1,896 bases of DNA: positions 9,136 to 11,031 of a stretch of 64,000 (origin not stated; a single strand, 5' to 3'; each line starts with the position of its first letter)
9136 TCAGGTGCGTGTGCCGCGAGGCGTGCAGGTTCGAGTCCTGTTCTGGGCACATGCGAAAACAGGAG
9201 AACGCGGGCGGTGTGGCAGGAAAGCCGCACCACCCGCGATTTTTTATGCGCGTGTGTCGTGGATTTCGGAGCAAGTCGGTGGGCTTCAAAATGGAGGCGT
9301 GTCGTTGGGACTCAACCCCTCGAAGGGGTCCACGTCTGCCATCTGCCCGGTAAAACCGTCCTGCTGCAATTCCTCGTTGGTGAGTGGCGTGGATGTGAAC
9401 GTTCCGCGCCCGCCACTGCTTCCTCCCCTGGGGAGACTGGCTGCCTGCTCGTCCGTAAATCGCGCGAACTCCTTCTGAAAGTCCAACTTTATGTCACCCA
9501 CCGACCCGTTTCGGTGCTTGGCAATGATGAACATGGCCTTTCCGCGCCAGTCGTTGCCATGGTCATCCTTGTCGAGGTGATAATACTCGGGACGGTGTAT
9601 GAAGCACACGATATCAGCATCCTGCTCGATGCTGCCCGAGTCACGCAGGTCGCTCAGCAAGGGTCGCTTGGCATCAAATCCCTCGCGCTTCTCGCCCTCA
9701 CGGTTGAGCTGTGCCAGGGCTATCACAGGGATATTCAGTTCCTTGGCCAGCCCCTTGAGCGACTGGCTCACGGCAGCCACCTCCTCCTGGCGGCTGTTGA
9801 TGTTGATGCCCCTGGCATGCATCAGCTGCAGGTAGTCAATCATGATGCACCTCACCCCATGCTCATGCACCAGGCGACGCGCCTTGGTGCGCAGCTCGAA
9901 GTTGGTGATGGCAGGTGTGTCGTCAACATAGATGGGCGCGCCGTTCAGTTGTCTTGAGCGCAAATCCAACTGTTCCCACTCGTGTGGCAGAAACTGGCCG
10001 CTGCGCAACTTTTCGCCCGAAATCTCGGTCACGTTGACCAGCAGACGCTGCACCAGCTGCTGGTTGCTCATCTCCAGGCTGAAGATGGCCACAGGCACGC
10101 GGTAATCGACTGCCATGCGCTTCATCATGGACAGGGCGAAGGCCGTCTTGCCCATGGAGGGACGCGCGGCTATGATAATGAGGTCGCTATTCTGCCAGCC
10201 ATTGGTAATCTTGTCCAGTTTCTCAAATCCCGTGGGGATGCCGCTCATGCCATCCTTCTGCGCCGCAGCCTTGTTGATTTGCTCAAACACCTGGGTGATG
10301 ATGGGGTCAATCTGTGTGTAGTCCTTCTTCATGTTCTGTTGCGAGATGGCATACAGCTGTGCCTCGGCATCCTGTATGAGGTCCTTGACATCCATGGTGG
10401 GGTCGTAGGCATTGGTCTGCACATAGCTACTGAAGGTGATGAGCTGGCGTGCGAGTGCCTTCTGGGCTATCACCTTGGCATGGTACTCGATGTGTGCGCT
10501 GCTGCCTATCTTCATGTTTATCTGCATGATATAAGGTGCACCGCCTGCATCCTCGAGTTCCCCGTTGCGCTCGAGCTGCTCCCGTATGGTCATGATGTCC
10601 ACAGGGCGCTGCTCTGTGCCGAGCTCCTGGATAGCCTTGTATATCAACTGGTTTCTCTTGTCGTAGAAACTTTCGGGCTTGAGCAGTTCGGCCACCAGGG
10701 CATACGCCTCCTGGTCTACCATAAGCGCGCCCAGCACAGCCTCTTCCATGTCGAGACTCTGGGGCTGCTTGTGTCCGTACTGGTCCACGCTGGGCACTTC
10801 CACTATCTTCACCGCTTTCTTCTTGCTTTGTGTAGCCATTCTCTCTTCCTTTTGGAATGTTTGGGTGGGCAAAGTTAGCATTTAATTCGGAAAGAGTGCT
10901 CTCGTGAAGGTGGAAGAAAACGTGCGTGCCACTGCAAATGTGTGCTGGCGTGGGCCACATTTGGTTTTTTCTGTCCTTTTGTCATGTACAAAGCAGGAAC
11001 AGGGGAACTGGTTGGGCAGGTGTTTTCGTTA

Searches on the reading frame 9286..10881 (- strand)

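Call 58: search_protein_families(library=pfam, proteins=[window:9286-10881:-], max_evalue=0.00001)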
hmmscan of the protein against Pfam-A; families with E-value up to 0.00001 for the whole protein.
window:9286-10881:- (531 aa): 3 families
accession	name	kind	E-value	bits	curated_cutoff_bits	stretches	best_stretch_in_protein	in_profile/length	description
PF03796.21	DnaB_C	-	1.1e-102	343.3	27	1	214-477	1-255/255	DnaB-like helicase C terminal domain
PF00772.26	DnaB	-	2.5e-29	101.8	23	1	39-139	2-102/103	DnaB-like helicase N terminal domain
PF13481.12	AAA_25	-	1e-09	38.8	27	1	212-396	12-194/195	AAA domain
